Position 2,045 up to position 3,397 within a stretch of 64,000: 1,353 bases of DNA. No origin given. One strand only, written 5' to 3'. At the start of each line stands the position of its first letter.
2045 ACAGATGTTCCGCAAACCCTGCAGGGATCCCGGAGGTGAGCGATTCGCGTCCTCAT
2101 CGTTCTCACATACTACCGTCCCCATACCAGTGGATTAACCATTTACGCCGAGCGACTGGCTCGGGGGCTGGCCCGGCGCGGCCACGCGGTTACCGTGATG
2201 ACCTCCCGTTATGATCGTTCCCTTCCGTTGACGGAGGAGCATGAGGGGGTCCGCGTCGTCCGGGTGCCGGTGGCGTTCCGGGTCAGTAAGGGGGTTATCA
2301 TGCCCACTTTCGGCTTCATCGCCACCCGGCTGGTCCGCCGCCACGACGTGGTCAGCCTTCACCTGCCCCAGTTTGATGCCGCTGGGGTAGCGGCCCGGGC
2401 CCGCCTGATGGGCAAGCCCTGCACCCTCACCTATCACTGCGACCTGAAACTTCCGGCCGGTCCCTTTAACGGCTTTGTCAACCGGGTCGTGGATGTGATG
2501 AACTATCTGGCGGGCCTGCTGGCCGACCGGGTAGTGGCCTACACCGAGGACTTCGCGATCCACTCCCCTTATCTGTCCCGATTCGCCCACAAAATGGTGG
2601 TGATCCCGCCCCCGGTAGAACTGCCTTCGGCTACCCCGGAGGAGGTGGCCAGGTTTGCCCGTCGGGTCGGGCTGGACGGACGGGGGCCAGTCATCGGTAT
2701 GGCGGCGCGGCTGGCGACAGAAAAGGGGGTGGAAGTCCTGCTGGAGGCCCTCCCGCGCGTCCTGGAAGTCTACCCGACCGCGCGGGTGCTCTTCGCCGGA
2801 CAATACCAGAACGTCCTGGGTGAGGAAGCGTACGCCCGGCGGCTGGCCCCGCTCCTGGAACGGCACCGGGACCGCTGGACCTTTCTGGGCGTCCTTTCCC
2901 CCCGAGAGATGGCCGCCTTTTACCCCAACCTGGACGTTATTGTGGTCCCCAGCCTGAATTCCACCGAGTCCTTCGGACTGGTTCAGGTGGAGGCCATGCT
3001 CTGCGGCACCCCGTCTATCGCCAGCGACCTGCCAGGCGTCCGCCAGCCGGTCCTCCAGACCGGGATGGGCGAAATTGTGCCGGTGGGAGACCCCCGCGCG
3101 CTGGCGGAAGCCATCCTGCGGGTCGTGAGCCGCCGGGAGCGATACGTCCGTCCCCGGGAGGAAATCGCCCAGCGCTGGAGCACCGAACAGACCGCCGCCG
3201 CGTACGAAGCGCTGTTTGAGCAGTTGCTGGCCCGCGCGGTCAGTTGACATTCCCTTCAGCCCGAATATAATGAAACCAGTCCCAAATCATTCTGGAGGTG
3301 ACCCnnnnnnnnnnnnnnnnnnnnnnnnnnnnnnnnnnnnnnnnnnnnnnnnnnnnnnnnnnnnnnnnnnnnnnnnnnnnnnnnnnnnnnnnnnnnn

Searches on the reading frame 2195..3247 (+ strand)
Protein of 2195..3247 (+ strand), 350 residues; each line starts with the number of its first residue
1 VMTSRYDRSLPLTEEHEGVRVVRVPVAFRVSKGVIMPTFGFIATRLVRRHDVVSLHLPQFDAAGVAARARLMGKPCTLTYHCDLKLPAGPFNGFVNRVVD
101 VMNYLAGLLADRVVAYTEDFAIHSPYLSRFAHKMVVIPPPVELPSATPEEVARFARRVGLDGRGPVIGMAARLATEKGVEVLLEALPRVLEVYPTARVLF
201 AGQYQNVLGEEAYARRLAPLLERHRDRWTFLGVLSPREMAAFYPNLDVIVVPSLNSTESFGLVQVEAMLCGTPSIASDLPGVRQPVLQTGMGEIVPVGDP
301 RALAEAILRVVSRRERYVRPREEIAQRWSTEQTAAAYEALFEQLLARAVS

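Call 16: search_protein_families(library=pfam, proteins=[window:2195-3247:+], max_evalue=0.001)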
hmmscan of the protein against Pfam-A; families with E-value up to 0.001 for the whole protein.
window:2195-3247:+ (350 aa): 4 families
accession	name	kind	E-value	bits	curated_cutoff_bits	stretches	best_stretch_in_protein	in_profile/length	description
PF00534.26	Glycos_transf_1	-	8.3e-27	94.2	26.4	1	157-324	8-169/172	Glycosyl transferases group 1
PF13692.12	Glyco_trans_1_4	-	2e-26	93.4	27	1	165-311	2-140/142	Glycosyl transferases group 1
PF13439.12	Glyco_transf_4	-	1.6e-09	38.5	28.5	1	11-143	34-168/170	Glycosyltransferase Family 4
PF20706.3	GT4-conflict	-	0.00012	21.7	26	1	235-329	271-373/385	Family 4 Glycosyltransferase in conflict systems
